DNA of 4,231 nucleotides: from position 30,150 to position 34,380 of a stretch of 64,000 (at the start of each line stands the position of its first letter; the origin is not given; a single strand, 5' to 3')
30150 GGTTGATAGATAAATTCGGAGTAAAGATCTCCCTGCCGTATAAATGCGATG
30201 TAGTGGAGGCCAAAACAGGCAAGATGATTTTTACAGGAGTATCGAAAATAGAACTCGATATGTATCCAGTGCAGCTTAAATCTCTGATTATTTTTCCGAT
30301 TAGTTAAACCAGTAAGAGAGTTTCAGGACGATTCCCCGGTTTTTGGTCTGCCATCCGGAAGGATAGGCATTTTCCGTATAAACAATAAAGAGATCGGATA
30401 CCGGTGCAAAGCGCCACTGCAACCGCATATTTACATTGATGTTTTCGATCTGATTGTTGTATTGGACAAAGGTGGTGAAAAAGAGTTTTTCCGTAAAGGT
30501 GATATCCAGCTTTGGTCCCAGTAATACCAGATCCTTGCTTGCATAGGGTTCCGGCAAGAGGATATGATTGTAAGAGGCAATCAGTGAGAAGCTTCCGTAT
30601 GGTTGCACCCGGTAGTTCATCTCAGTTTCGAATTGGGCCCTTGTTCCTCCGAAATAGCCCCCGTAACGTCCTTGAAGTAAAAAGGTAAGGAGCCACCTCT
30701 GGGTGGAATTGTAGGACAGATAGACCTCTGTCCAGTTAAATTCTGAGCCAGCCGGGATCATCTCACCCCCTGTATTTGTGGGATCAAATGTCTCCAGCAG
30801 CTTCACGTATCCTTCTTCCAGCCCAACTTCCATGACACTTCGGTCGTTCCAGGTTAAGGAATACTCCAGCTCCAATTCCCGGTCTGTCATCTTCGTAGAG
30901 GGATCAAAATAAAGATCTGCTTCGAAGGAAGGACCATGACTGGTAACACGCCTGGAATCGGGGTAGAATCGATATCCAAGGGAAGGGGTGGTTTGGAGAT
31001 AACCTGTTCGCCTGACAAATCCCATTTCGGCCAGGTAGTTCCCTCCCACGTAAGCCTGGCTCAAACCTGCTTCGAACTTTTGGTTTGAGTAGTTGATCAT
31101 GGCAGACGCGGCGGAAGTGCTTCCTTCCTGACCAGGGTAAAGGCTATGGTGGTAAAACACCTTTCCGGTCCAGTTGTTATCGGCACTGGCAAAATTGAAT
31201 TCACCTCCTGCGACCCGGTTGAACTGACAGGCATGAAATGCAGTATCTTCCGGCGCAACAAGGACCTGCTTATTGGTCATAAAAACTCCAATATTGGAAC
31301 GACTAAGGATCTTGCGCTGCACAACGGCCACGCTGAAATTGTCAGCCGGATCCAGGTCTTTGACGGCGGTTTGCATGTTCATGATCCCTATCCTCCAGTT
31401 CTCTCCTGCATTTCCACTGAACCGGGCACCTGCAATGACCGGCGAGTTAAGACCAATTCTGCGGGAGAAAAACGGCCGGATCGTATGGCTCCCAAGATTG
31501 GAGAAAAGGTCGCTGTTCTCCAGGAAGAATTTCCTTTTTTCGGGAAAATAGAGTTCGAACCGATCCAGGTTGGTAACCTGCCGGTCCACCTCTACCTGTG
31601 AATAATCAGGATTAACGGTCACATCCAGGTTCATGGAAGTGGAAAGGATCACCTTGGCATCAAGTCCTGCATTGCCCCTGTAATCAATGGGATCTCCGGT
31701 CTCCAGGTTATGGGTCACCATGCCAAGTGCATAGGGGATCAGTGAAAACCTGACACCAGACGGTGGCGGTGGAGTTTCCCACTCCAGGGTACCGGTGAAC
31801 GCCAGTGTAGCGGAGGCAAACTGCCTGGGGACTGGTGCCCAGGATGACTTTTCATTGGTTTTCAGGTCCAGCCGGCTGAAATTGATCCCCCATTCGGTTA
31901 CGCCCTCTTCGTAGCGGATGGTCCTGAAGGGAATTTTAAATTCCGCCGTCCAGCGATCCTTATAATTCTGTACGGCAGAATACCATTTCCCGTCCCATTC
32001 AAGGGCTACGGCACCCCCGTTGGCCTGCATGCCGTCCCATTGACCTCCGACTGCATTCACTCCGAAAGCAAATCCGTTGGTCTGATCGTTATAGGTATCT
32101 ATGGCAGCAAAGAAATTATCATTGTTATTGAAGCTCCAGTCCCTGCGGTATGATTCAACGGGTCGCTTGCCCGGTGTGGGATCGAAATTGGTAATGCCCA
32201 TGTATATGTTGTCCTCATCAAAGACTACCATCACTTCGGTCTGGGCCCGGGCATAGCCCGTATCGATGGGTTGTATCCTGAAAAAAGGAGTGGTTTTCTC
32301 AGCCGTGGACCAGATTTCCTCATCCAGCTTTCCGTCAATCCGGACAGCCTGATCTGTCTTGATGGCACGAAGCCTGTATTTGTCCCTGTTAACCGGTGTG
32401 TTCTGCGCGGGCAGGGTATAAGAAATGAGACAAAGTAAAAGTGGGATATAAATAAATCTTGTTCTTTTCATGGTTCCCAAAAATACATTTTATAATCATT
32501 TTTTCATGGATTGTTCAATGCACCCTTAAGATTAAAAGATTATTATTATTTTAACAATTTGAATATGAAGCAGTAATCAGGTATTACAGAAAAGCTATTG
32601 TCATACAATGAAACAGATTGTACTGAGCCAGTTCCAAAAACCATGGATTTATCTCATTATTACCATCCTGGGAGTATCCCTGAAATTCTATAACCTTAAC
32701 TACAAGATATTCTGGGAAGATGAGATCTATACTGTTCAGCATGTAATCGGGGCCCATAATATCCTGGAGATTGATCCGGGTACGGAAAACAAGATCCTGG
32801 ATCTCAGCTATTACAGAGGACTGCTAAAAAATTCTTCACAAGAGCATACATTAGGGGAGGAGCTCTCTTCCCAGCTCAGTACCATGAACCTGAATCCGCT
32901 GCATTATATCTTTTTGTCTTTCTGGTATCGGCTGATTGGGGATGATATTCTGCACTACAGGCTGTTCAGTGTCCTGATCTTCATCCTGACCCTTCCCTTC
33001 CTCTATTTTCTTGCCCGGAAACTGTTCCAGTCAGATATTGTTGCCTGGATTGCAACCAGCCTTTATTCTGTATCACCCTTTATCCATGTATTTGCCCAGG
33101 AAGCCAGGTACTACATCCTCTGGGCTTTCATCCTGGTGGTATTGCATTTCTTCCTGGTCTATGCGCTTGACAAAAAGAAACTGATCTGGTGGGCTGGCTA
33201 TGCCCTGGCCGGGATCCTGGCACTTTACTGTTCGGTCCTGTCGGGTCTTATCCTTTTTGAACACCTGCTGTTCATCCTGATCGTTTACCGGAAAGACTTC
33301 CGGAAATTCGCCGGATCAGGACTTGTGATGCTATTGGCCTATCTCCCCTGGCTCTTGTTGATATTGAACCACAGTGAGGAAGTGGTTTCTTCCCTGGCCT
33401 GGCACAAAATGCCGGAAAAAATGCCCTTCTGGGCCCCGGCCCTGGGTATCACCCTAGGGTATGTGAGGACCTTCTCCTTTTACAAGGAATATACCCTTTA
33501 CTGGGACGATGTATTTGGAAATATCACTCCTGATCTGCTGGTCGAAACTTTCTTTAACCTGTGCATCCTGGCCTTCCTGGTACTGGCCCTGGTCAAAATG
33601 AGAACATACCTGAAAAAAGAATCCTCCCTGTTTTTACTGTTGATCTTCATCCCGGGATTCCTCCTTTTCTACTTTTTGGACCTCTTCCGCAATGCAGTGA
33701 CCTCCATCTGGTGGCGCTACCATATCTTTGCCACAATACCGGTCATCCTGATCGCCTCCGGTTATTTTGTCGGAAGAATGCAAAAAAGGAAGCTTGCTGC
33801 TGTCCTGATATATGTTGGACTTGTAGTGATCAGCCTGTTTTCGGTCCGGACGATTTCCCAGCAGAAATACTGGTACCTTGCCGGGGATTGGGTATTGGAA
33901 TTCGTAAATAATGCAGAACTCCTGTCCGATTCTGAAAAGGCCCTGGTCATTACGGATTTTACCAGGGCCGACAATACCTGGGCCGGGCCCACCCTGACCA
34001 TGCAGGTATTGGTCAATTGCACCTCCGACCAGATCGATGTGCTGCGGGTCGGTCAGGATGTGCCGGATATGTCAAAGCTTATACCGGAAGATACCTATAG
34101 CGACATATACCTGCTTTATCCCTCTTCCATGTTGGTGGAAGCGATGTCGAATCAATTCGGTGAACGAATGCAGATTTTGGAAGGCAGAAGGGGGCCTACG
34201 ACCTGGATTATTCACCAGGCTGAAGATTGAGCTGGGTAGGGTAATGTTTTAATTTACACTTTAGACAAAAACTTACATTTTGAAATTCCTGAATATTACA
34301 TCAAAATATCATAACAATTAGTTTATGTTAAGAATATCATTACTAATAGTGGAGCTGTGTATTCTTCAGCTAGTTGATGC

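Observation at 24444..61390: Recurring 'F arm / tRNA-Met core / B arm' junctions cut 37 kb into recombinase-less units anchored at tRNA-Met(CAT)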

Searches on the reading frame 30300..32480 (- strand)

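Call 20: search_protein_families(library=pfam, proteins=[window:30300-32480:-], max_evalue=0.001)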
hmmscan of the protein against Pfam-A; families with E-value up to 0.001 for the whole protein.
window:30300-32480:- (726 aa): 2 families
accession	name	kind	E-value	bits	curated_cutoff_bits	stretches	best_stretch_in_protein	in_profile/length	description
PF19313.5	DUF5916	-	1.9e-30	106.6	22.6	2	243-345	3-97/572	Domain of unknown function (DUF5916)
PF06452.16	CBM9_1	-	7.2e-07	29.7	23.4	1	48-209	1-154/185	Carbohydrate family 9 binding domain-like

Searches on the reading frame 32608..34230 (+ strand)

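Call 20: search_protein_families(library=pfam, proteins=[window:32608-34230:+], max_evalue=0.001)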
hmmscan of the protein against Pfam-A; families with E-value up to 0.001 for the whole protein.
window:32608-34230:+ (540 aa): 1 family
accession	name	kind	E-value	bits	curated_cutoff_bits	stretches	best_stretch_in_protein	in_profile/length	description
PF13231.12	PMT_2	-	1.3e-08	35.6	26.1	1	97-248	4-157/160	Dolichyl-phosphate-mannose-protein mannosyltransferase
